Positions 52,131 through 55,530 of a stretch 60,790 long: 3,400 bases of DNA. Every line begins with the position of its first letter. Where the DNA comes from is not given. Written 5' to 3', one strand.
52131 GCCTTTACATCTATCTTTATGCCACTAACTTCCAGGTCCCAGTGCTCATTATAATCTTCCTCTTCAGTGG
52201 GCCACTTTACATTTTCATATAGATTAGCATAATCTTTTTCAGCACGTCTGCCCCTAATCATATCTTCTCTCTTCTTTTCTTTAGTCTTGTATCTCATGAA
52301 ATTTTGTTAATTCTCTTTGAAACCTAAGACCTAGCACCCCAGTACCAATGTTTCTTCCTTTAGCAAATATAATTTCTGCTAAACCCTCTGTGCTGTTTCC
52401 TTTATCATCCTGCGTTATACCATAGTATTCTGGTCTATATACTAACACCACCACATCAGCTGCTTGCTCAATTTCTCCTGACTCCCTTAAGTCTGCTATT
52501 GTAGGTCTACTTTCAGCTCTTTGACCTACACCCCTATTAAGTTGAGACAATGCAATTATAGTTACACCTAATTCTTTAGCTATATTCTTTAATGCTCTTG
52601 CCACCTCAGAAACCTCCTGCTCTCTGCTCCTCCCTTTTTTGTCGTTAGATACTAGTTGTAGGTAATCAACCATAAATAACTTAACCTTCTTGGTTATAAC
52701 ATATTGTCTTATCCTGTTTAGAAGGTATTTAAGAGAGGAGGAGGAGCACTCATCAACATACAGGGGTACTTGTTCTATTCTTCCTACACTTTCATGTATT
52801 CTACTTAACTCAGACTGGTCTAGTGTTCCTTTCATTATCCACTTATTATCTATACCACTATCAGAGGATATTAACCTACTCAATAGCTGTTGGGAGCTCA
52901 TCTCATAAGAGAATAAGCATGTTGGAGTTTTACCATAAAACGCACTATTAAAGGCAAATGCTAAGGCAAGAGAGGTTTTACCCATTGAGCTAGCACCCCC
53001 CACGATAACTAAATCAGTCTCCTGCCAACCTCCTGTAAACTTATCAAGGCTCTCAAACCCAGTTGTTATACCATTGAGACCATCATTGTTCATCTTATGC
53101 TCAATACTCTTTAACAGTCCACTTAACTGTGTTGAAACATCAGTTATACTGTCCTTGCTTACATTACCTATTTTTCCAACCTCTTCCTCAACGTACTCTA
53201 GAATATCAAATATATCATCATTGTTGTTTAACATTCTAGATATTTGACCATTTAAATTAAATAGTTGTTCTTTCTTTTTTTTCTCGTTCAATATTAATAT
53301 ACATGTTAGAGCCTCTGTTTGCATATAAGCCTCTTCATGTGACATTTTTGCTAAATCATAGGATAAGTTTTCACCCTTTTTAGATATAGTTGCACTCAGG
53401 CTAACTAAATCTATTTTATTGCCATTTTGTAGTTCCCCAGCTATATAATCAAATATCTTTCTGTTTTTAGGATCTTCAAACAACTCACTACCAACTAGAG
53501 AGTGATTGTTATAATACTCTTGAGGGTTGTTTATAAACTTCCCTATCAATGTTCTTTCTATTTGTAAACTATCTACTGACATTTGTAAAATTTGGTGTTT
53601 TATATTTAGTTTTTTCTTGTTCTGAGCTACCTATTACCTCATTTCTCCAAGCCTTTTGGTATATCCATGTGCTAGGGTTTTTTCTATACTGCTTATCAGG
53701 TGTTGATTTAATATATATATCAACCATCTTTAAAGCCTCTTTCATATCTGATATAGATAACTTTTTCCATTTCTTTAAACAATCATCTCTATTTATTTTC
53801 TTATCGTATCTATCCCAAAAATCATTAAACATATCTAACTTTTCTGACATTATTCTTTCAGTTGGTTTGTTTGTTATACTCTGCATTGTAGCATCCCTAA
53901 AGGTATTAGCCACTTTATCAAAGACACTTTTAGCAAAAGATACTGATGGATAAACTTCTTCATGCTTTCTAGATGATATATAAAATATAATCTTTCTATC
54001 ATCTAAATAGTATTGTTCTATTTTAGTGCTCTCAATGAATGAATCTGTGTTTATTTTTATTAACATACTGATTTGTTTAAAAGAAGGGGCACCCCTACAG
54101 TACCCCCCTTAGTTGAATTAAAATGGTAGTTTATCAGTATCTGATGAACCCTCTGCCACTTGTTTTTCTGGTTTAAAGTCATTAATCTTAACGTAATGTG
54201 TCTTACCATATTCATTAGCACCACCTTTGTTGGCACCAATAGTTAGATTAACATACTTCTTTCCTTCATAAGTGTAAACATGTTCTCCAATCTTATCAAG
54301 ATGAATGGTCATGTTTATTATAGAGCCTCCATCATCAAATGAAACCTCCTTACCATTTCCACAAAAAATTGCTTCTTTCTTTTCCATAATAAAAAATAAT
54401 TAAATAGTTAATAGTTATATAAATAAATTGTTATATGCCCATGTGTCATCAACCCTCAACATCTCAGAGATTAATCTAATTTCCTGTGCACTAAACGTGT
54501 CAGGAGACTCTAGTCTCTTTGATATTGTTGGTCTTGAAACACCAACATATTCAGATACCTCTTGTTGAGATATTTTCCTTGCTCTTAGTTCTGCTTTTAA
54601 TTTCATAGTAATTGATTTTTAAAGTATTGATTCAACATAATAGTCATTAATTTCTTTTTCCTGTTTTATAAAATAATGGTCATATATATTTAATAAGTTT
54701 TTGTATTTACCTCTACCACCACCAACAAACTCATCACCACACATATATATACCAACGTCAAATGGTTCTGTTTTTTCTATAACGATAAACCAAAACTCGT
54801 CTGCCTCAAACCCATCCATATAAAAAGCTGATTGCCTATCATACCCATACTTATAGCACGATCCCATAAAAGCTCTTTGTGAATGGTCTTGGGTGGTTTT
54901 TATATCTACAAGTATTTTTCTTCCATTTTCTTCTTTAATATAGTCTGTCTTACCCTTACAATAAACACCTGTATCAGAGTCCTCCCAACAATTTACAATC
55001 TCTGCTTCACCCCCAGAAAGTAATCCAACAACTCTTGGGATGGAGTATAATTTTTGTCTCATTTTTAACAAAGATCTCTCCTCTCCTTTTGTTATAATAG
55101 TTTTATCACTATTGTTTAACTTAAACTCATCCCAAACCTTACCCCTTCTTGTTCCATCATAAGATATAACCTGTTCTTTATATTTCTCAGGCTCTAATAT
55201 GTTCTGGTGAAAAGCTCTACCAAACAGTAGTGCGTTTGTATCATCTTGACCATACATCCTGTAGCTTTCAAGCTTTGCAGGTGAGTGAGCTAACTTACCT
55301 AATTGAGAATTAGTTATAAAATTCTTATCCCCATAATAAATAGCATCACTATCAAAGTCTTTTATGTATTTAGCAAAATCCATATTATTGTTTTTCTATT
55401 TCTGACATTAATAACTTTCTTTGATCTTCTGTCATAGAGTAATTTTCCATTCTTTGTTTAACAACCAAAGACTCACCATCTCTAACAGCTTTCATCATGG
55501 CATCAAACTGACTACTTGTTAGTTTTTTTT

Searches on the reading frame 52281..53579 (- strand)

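Call 31: search_protein_families(library=phrogs, proteins=[window:52281-53579:-], max_evalue=0.0001)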
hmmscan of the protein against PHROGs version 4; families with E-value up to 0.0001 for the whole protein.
window:52281-53579:- (432 aa): 7 families
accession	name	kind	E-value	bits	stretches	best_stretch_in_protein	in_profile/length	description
phrog_19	-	DNA, RNA and nucleotide metabolism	1.8e-84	285.8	1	4-430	160-581/621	DnaB-like replicative helicase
phrog_243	-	DNA, RNA and nucleotide metabolism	2.3e-44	152.4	1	156-429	5-267/273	DnaB-like replicative helicase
phrog_239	-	DNA, RNA and nucleotide metabolism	1.6e-36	127.6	1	149-430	322-599/801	DNA primase/helicase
phrog_11530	-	unknown function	5.6e-33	115.3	1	272-421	5-149/184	-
phrog_5482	-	unknown function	6.6e-15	55.7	1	159-407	18-273/341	-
phrog_19347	-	unknown function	1.5e-10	42.3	1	364-429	1-78/79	-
phrog_23150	-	unknown function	4e-05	24.3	0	117-208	128-214/217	-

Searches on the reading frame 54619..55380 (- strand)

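Call 91: search_protein_families(library=pfam, proteins=[window:54619-55380:-], max_evalue=0.001)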
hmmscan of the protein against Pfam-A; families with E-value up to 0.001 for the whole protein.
window:54619-55380:- (253 aa): 2 families
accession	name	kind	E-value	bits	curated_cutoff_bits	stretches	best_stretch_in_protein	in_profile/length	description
PF12684.13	DUF3799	-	1e-24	88.1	26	1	25-241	3-219/233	PDDEXK-like domain of unknown function (DUF3799)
PF12705.13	PDDEXK_1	-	8.5e-05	23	22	1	45-197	29-175/247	PD-(D/E)XK nuclease superfamily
